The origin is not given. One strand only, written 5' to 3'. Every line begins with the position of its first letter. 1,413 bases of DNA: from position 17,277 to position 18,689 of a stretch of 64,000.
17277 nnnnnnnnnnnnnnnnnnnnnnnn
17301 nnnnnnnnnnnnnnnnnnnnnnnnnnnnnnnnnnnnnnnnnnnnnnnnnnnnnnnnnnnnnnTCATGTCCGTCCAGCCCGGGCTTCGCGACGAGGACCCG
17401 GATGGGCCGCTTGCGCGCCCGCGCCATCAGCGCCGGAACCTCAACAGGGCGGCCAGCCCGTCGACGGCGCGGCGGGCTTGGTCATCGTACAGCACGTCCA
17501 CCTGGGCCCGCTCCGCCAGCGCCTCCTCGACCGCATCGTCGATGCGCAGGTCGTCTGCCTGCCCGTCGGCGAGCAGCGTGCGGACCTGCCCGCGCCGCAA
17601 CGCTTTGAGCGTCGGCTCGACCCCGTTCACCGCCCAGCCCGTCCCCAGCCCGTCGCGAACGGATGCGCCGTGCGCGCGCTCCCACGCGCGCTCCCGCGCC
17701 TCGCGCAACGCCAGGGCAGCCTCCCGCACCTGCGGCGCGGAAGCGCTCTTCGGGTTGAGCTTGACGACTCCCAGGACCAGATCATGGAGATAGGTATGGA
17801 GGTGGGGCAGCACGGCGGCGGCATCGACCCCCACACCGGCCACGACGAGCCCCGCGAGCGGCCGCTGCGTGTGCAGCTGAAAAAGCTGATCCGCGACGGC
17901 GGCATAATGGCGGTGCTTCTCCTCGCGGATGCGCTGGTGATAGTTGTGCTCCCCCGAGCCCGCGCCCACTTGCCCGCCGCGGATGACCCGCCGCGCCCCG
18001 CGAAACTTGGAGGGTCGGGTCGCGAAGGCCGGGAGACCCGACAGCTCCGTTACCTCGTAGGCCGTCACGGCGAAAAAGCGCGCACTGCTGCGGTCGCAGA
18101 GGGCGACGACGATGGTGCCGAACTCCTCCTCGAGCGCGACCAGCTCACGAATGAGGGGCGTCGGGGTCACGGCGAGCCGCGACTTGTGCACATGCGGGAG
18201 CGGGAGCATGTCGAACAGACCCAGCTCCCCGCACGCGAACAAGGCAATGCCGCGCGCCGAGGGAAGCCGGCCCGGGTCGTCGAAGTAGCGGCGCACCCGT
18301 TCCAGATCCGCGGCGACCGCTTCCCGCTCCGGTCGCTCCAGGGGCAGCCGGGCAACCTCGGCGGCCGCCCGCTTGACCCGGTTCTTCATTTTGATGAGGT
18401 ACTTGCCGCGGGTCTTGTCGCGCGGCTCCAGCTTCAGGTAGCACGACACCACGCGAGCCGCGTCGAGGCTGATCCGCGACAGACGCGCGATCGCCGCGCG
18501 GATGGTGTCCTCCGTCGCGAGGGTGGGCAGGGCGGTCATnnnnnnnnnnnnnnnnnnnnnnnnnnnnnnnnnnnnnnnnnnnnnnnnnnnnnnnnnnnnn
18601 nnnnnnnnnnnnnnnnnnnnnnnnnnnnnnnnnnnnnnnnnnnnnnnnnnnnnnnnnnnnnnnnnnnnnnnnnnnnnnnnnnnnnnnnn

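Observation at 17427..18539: eRF1-like (baeRF) protein with intact GGQ, coupled between the two methylmalonyl-CoA mutase subunits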

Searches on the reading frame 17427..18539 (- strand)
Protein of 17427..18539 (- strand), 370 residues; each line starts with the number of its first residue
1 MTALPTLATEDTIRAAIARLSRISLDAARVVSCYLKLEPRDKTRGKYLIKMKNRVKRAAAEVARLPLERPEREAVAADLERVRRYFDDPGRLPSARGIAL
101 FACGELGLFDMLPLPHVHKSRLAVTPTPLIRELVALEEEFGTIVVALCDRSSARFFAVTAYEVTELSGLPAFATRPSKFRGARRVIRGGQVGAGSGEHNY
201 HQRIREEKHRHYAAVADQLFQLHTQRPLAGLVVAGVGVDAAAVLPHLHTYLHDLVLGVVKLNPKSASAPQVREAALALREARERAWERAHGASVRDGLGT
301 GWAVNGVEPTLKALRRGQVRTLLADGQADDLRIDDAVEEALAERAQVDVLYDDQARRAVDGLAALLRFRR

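Call 6: search_protein_families(library=pfam, proteins=[window:17427-18539:-], max_evalue=0.01)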
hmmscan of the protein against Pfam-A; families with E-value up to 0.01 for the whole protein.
window:17427-18539:- (370 aa): 5 families
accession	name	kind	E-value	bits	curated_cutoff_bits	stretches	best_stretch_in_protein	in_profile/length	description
PF18854.6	baeRF_family10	-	1.1e-12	48.8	27.1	1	128-277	1-140/143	Bacterial archaeo-eukaryotic release factor family 10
PF18845.6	baeRF_family3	-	7.9e-07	30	31.5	1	149-317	8-167/168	Bacterial archaeo-eukaryotic release factor family 3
PF18856.6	baeRF_family12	-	0.0011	20.1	27.7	1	143-274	2-137/138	Bacterial archaeo-eukaryotic release factor family 12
PF18846.6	baeRF_family5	-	0.0045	17.5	27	1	192-255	52-114/132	Bacterial archaeo-eukaryotic release factor family 5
PF10116.14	Host_attach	-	0.0087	17.1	26.7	0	144-256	1-119/138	Protein required for attachment to host cells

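Call 7: search_protein_families(library=ncbifam, proteins=[window:17427-18539:-], max_evalue=0.01)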
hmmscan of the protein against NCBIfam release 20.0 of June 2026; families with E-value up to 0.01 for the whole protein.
window:17427-18539:- (370 aa): 2 families
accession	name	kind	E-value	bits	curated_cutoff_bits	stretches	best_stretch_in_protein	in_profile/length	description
NF052288.1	MSMEG_1130_fam_RHF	equivalog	1.1e-10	41.1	480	1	17-327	8-317/387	MSMEG_1130 family ribosome hibernation factor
NF052289.1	Rv2629_fam_RHF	equivalog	1.8e-07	30.6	320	1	124-342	94-304/357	Rv2629 family ribosome hibernation factor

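Call 8: search_solved_structures(query=window:17427-18539:-, max_evalue=10, show_alignments=3)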
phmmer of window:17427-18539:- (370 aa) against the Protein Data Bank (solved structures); distinct sequences matched with E-value up to 10: 1.
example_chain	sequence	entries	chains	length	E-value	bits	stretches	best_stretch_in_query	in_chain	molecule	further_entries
3agk_A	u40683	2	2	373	0.047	16.1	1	221-369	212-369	Peptide chain release factor subunit 1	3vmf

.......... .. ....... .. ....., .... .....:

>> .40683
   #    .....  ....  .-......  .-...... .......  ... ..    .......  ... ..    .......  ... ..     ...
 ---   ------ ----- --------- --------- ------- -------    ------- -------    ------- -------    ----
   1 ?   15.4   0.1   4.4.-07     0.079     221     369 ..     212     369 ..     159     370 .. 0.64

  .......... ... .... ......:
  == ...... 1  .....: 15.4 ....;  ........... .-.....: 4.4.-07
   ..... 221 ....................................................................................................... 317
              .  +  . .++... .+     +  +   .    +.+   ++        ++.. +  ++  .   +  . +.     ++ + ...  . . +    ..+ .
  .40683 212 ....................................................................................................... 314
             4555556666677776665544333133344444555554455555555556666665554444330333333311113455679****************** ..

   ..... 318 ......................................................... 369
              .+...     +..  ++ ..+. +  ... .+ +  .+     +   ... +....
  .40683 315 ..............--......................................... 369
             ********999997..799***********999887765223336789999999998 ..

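Call 9: find_homologous_proteins(query=window:17427-18539:-, max_evalue=0.001)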
Query window:17427-18539:- (370 aa): 1826 proteins with E <= 0.001 among 8000 candidates; the best 120 are listed.
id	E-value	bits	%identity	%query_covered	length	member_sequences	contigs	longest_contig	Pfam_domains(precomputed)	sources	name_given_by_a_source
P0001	4.8e-231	784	98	100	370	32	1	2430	PF18845.7,PF18854.7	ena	-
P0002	3.1e-203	693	70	99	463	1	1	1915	PF18845.7,PF18854.7,PF18856.7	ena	-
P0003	4.7e-201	685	86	100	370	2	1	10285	PF18854.7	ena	-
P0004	1.2e-177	608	76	100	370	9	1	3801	PF18845.7,PF18854.7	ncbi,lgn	-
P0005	3.3e-176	604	75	100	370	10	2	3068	PF18845.7,PF18854.7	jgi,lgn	jgi:peptide chain release factor subunit 1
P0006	1.9e-175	601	74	100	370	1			PF18845.7,PF18844.7,PF18854.7,PF18856.7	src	-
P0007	7.5e-175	599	75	100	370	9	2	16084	PF18845.7,PF18854.7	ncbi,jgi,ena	-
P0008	1.4e-174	598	75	100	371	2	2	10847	PF18845.7,PF18854.7,PF18856.7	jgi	jgi:peptide chain release factor subunit 1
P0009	5.6e-174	596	74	100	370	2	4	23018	PF18845.7,PF18854.7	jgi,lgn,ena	jgi:peptide chain release factor subunit 1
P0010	1.2e-173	595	74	100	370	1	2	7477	PF18845.7,PF18854.7,PF18856.7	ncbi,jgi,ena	-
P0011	1.4e-173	595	74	100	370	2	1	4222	PF18845.7,PF18854.7,PF18856.7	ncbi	-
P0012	1.5e-173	595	74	100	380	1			PF18845.7,PF18854.7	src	-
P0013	2.6e-173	594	74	100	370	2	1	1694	PF18845.7,PF18854.7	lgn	-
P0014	1.8e-172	591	75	100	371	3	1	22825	PF18845.7,PF18854.7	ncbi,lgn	ncbi:MAG: hypothetical protein ACREL9_12990 [Gemmatimonadales bacterium]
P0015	2.5e-172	591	73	100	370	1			PF18845.7,PF18854.7,PF18856.7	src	-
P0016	3.1e-172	591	73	100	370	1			PF18845.7,PF18854.7,PF18856.7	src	-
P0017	3.2e-172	591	72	100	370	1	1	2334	PF18845.7,PF18854.7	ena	-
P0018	5.1e-172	590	73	100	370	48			PF18845.7,PF18854.7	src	-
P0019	7.5e-172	589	74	100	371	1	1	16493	PF18845.7,PF18844.7,PF18854.7,PF18856.7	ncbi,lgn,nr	ncbi:MAG TPA: hypothetical protein VNI61_04640 [Gemmatimonadales bacterium]|nr:hypothetical protein 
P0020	1.0e-171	589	73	100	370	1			PF18845.7,PF18854.7,PF18856.7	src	-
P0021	1.4e-171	588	74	100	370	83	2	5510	PF18845.7,PF18854.7,PF18856.7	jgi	jgi:peptide chain release factor subunit 1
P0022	4.4e-171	587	74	100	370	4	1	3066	PF18845.7,PF18844.7,PF18854.7,PF18856.7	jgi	jgi:peptide chain release factor subunit 1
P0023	1.7e-170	585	73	100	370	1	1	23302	PF18854.7,PF18856.7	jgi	jgi:peptide chain release factor subunit 1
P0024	1.9e-170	585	72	100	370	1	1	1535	PF18845.7,PF18844.7,PF18854.7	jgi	jgi:peptide chain release factor subunit 1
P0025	3.7e-170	584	72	100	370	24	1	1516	PF18845.7,PF18854.7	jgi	jgi:peptide chain release factor subunit 1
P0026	4.9e-170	583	71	100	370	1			PF18845.7,PF18854.7,PF18856.7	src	-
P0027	5.8e-170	583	71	100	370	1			PF18845.7,PF18854.7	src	-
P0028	7.7e-170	583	74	100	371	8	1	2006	PF18845.7,PF18854.7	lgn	-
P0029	2.3e-169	581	74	99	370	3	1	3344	PF18845.7,PF18854.7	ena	-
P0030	2.8e-169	581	73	100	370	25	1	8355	PF18845.7,PF18854.7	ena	-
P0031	2.9e-169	581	71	100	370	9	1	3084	PF18845.7,PF18854.7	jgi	jgi:peptide chain release factor subunit 1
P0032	6.8e-169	580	72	100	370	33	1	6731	PF18845.7,PF18854.7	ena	-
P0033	8.0e-169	579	72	100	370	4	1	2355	PF18845.7,PF18854.7,PF18856.7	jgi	jgi:peptide chain release factor subunit 1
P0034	9.1e-169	579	73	100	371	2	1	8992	PF18845.7,PF18844.7,PF18854.7,PF18856.7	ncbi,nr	ncbi:MAG: hypothetical protein AUH42_02900 [Gemmatimonadetes bacterium 13_1_40CM_70_11]|nr:MAG: hypo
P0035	1.0e-168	579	72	100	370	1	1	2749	PF18845.7,PF18854.7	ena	-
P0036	1.2e-168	579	71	100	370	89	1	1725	PF18845.7,PF18854.7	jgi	jgi:peptide chain release factor subunit 1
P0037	1.4e-168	579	72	100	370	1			PF18845.7,PF18854.7,PF18856.7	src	-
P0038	1.6e-168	578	72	100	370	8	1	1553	PF18845.7,PF18854.7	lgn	-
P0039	2.5e-168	578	72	100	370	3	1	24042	PF18854.7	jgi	jgi:peptide chain release factor subunit 1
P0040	3.0e-168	578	72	100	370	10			PF18845.7,PF18854.7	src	-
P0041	3.3e-168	577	71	100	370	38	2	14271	PF18845.7,PF18854.7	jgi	jgi:peptide chain release factor subunit 1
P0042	4.1e-168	577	73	96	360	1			PF18845.7,PF18854.7,PF18856.7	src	-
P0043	7.1e-168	576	72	100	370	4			PF18845.7,PF18854.7,PF18856.7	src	-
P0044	8.2e-168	576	74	97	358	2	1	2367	PF18845.7,PF18844.7,PF18854.7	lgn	-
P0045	1.0e-167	576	72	100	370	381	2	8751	PF18845.7,PF18854.7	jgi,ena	-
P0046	1.3e-167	575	72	100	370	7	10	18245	PF18845.7,PF18854.7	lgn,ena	-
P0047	2.7e-167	574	71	100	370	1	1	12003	PF18854.7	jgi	jgi:peptide chain release factor subunit 1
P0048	2.7e-167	574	73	99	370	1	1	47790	PF18845.7,PF18854.7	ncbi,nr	ncbi:MAG: hypothetical protein HYS40_09195 [Gemmatimonadetes bacterium]|nr:hypothetical protein [Gem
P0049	3.6e-167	574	71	100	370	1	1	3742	PF18854.7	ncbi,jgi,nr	ncbi:MAG TPA: hypothetical protein VH137_00895 [Gemmatimonadales bacterium]|jgi:peptide chain releas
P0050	5.1e-167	573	71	100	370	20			PF18845.7,PF18854.7,PF18856.7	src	-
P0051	5.1e-167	573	72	100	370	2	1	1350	PF18845.7,PF18854.7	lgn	-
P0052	5.5e-167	573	72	99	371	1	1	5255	PF18854.7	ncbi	ncbi:MAG: hypothetical protein ACREMF_02550 [Gemmatimonadales bacterium]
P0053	6.5e-167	573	72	100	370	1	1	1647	PF18845.7,PF18854.7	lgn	-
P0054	6.7e-167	573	72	100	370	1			PF18845.7,PF18854.7,PF18856.7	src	-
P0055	8.0e-167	573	70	100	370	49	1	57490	PF18845.7,PF18854.7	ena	-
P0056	8.1e-167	573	71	100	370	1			PF18845.7,PF18854.7,PF18856.7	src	-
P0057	9.1e-167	573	72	100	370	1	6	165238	PF18845.7,PF18854.7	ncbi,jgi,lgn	jgi:peptide chain release factor subunit 1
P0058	1.1e-166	572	73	100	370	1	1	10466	PF18845.7,PF18854.7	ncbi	ncbi:MAG: hypothetical protein ACREMC_03100 [Gemmatimonadales bacterium]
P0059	1.4e-166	572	71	100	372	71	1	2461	PF18845.7,PF18854.7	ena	-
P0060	1.9e-166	572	70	100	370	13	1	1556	PF18845.7,PF18854.7,PF18856.7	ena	-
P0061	2.1e-166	571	71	100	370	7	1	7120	PF18845.7,PF18854.7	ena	-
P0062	3.9e-166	571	71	100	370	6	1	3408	PF18845.7,PF18854.7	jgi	jgi:peptide chain release factor subunit 1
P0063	4.0e-166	571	72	100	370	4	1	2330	PF18845.7,PF18854.7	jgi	-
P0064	4.2e-166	570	71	100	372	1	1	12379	PF18845.7,PF18854.7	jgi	jgi:peptide chain release factor subunit 1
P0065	4.7e-166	570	71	100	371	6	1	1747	PF18845.7,PF18854.7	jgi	-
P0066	4.8e-166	570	70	100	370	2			PF18845.7,PF18854.7,PF18856.7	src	-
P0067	6.0e-166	570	72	100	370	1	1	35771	PF18845.7,PF18854.7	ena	-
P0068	6.1e-166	570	72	100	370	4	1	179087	PF18845.7,PF18854.7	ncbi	-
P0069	6.2e-166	570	72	100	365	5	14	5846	PF18854.7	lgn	-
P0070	6.3e-166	570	70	100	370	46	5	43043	PF18854.7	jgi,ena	-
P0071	8.7e-166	569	73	99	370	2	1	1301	PF18845.7,PF18844.7,PF18854.7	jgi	-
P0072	8.9e-166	569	69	100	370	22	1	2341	PF18845.7,PF18854.7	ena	-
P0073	8.9e-166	569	72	100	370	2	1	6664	PF18854.7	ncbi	-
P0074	1.7e-165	568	71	97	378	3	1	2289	PF18845.7,PF18854.7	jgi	jgi:peptide chain release factor subunit 1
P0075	2.0e-165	568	71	100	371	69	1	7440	PF18845.7,PF18854.7,PF18856.7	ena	-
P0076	2.3e-165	568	71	99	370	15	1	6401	PF18845.7,PF18854.7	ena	-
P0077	2.3e-165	568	71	100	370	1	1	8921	PF18845.7,PF18854.7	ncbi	ncbi:MAG: hypothetical protein ACREMJ_09640 [Gemmatimonadales bacterium]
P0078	3.3e-165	568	73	100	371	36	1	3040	PF18854.7,PF18856.7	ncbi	-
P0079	3.4e-165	567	71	100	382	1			PF18845.7,PF18854.7,PF18856.7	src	-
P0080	3.5e-165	567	70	100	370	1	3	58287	PF18845.7,PF18854.7,PF18856.7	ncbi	-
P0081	3.6e-165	567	71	100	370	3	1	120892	PF18845.7,PF18854.7,PF18856.7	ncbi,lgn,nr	ncbi:MAG TPA: hypothetical protein VFU41_15170 [Gemmatimonadales bacterium]|nr:hypothetical protein 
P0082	3.7e-165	567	71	100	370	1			PF18845.7,PF18854.7,PF18856.7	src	-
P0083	4.2e-165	567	71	100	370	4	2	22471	PF18845.7,PF18854.7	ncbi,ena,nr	ncbi:MAG TPA: hypothetical protein VJN39_10210 [Gemmatimonadales bacterium]|nr:hypothetical protein 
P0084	6.3e-165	567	71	100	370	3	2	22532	PF18845.7,PF18854.7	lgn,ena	-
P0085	1.1e-164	566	69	100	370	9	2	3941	PF18845.7,PF18854.7,PF18856.7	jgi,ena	-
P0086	1.4e-164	565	69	99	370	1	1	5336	PF18854.7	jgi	jgi:peptide chain release factor subunit 1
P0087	1.9e-164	565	70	100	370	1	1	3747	PF18854.7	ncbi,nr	ncbi:MAG TPA: hypothetical protein VFI66_06045 [Gemmatimonadales bacterium]|nr:hypothetical protein 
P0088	2.4e-164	565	71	100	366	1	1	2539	PF18845.7,PF18854.7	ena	-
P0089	2.4e-164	565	71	100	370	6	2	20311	PF18845.7,PF18854.7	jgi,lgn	jgi:peptide chain release factor subunit 1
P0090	2.5e-164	565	72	100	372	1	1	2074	PF18845.7,PF18854.7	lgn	-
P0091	2.5e-164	565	71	100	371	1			PF18845.7,PF18854.7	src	-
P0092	3.3e-164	564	71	100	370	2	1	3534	PF18845.7,PF18854.7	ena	-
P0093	4.4e-164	564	71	100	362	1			PF18845.7,PF18854.7,PF18856.7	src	-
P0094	4.4e-164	564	70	100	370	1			PF18845.7,PF18854.7,PF18856.7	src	-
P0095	5.4e-164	564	71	100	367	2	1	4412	PF18845.7,PF18854.7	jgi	jgi:peptide chain release factor subunit 1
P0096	6.3e-164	563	71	100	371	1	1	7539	PF18845.7,PF18854.7,PF18856.7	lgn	-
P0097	6.7e-164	563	72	97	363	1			PF18845.7,PF18854.7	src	-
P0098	8.2e-164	563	70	100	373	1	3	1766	PF10116.15,PF18845.7,PF18854.7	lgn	-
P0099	1.1e-163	562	70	99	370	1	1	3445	PF18845.7,PF18854.7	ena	-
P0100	1.3e-163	562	71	100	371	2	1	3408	PF18845.7,PF18854.7,PF18856.7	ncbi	ncbi:MAG: hypothetical protein ACREMR_05755 [Gemmatimonadales bacterium]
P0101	1.3e-163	562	71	100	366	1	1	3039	PF18845.7,PF18854.7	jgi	-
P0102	1.4e-163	562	72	99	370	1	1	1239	PF18845.7,PF18844.7,PF18854.7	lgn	-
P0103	1.5e-163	562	71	100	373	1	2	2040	PF18845.7,PF18854.7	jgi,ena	-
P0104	2.0e-163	562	70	100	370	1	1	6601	PF18854.7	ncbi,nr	ncbi:MAG TPA: hypothetical protein VH158_02380 [Gemmatimonadales bacterium]|nr:hypothetical protein 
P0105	2.1e-163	562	71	100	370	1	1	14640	PF18845.7,PF18854.7,PF18856.7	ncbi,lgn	ncbi:MAG: hypothetical protein ACREMM_06770 [Gemmatimonadales bacterium]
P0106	2.4e-163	561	69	100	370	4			PF18854.7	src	-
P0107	2.5e-163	561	72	99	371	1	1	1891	PF18845.7,PF18854.7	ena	-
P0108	3.5e-163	561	71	100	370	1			PF18854.7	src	-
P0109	4.9e-163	560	72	96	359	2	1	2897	PF18845.7,PF18854.7,PF18856.7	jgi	jgi:peptide chain release factor subunit 1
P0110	7.1e-163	560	71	100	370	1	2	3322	PF18845.7,PF18854.7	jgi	jgi:peptide chain release factor subunit 1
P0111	9.9e-163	559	70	100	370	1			PF18845.7,PF18854.7,PF18856.7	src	-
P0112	1.1e-162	559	69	100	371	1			PF18845.7,PF18854.7,PF18856.7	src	-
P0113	1.4e-162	559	70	100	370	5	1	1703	PF18845.7,PF18854.7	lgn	-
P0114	1.7e-162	559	72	96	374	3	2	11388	PF18845.7,PF18854.7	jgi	jgi:peptide chain release factor subunit 1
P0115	1.9e-162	558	71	100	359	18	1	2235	PF18845.7,PF18854.7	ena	-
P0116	2.0e-162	558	70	100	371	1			PF18845.7,PF18854.7,PF18856.7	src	-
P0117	2.8e-162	558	70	100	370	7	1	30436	PF18845.7,PF18854.7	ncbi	-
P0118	3.2e-162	558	69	100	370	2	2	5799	PF18845.7,PF18854.7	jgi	jgi:peptide chain release factor subunit 1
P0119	3.6e-162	558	69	100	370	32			PF18854.7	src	-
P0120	3.9e-162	557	70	100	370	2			PF18854.7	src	-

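Call 12: find_related_loci(query=window:17427-18539:-, collection=genome_contigs, flank=6000)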
Query window:17427-18539:- (370 aa) in genome_contigs; peptide patterns used: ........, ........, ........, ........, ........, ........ (x = any residue, [..] = any of these).
542 stretches matched a pattern; 148 encode a relative of the query (tblastn E <= 1e-3); the best 80 are kept; 80 distinct loci.
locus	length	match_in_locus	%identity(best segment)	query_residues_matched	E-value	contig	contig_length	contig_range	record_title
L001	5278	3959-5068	75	1-370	0e+0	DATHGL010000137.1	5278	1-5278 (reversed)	MAG TPA_asm: Gemmatimonadales bacterium isolate SMAG_U12473 k141_33252, whole genome shotgun sequence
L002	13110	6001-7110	72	1-370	6e-176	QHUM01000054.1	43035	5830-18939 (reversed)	MAG: Gemmatimonadetes bacterium isolate AG28 14_1009_12_30cm_scaffold_189_curated, whole genome shotgun sequence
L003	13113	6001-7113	75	1-370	2e-175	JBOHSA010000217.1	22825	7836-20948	MAG: Gemmatimonadales bacterium isolate M3-S_metabat2.bin.176 k127_3624825, whole genome shotgun sequence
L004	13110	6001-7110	71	1-370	3e-175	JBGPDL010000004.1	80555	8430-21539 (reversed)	MAG: Gemmatimonadota bacterium isolate OBJ_0618_050_25 k141_2269128_length_80555_cov_33.6692, whole genome shotgun seque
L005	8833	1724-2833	71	1-370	1e-174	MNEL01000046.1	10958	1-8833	MAG: Gemmatimonadetes bacterium 13_1_40CM_69_22 13_1_40cm_scaffold_1283, whole genome shotgun sequence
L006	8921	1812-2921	71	1-370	2e-173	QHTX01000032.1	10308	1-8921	MAG: Gemmatimonadetes bacterium isolate AG41 14_0903_05_30cm_scaffold_7553_curated, whole genome shotgun sequence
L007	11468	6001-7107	70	1-369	5e-173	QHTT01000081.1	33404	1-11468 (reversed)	MAG: Gemmatimonadetes bacterium isolate AG45 14_1009_05_20cm_scaffold_275_curated, whole genome shotgun sequence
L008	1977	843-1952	71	1-370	0e+0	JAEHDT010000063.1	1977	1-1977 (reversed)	MAG: Gemmatimonadetes bacterium isolate EFPC_76 k127_3156569, whole genome shotgun sequence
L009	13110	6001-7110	72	1-370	2e-172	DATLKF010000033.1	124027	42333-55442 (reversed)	MAG TPA_asm: Gemmatimonadales bacterium isolate SMAG_U13715 k141_65183, whole genome shotgun sequence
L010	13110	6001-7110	71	1-370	1e-171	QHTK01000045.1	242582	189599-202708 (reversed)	MAG: Gemmatimonadetes bacterium isolate AG8 14_1009_05_30cm_scaffold_101_curated, whole genome shotgun sequence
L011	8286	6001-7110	71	1-370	9e-171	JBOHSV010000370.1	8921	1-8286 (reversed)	MAG: Gemmatimonadales bacterium isolate M3-S_metabat2.bin.235 k127_4072819, whole genome shotgun sequence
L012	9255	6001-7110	71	1-370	1e-170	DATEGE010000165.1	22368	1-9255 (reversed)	MAG TPA_asm: Gemmatimonadales bacterium isolate SMAG_U8777 k141_2019788, whole genome shotgun sequence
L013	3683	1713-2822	74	1-370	6e-178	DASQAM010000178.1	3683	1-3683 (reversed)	MAG TPA_asm: Gemmatimonadales bacterium isolate SMAG_U11645 k141_1320401, whole genome shotgun sequence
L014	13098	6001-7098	72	1-366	4e-170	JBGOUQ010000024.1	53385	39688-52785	MAG: Gemmatimonadota bacterium isolate OBJ_0618_7090110_135 k141_1051972_length_53385_cov_180.9561, whole genome shotgun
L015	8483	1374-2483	73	1-370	3e-170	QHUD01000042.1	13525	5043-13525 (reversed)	MAG: Gemmatimonadetes bacterium isolate AG36 14_0927_12_20cm_scaffold_3267_curated, whole genome shotgun sequence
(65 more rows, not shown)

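Call 23: search_protein_representatives(protein=window:17427-18539:-)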
Query: 370 residues. Proteins with E-value up to 0.001 (for the whole library): 1180; up to 1e-10: 365; up to 1e-30: 86. The best 150 are listed.
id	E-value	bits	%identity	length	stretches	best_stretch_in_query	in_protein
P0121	5.4e-118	410.6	71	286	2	174-370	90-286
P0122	7.5e-115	400.2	66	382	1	1-285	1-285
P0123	2.7e-114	398.4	65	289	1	66-353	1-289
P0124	2.6e-107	375.5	68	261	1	1-266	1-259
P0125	6.0e-93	328.2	50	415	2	17-326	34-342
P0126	6.9e-92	324.7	52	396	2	11-326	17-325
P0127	3.5e-84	299.4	44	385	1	13-370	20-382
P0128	4.1e-82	292.6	68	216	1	148-369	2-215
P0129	2.9e-81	289.8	81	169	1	203-370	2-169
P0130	1.9e-79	283.8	52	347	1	13-321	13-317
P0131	3.1e-69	250.2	67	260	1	1-188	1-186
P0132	9.1e-69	248.7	50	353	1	14-293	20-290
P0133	1.7e-68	247.8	52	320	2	78-326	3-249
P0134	6.3e-68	245.9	79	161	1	1-154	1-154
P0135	1.6e-67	244.6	68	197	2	51-188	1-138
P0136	3.1e-66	240.4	48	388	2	12-324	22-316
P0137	1.3e-65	238.4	44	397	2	16-324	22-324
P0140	1.7e-63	231.4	43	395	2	20-337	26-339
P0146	2.0e-59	218.0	42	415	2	9-329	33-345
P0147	7.7e-59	216.1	37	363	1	15-369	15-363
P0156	6.8e-53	196.5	40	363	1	17-369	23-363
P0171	7.8e-46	173.3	35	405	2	16-325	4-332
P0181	2.0e-42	162.1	30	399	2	18-324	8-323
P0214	2.5e-28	115.7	34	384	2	14-323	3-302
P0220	4.1e-26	108.5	32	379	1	15-325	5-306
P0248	1.5e-20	90.2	28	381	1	12-325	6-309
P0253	3.1e-20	89.1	34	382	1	6-369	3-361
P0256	7.2e-20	87.9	30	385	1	14-326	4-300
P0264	7.1e-19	84.6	26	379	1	20-326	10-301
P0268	1.3e-18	83.8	33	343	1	68-326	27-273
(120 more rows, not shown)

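Call 30: find_encoding_contigs(protein=P0125, flank=6000, max_places=3)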
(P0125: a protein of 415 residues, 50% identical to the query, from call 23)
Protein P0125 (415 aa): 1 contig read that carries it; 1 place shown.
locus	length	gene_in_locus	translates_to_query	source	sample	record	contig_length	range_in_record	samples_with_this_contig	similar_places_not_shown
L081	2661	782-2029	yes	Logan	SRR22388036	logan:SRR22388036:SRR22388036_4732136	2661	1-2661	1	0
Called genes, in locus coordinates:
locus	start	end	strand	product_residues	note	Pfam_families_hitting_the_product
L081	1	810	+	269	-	?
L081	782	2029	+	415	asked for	PF18854:baeRF_family10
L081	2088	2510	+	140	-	PF02310:B12-binding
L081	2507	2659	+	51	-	?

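Call 31: find_encoding_contigs(protein=P0127, flank=6000, max_places=3)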
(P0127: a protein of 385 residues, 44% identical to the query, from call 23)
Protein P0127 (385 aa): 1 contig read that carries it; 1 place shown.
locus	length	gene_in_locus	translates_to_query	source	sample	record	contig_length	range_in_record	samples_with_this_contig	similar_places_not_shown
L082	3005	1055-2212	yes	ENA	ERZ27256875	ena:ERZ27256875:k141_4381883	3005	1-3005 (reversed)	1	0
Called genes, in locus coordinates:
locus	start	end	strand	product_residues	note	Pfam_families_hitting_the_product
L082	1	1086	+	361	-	?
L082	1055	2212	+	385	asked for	PF18854:baeRF_family10, PF18844:baeRF_family2 (weak), PF18856:baeRF_family12 (faint)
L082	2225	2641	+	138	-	PF02310:B12-binding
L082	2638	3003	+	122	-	?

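Call 32: find_encoding_contigs(protein=P0137, flank=6000, max_places=3)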
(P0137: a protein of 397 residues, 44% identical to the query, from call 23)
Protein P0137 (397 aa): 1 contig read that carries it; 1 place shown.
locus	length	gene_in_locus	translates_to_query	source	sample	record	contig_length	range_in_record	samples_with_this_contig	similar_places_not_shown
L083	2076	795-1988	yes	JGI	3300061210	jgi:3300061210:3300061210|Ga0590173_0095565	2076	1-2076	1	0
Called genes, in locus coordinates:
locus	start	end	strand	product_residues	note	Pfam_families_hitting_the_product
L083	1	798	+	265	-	PF14716:HHH_8, PF00633:HHH (faint), PF14520:HHH_5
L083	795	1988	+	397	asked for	PF18854:baeRF_family10, PF18844:baeRF_family2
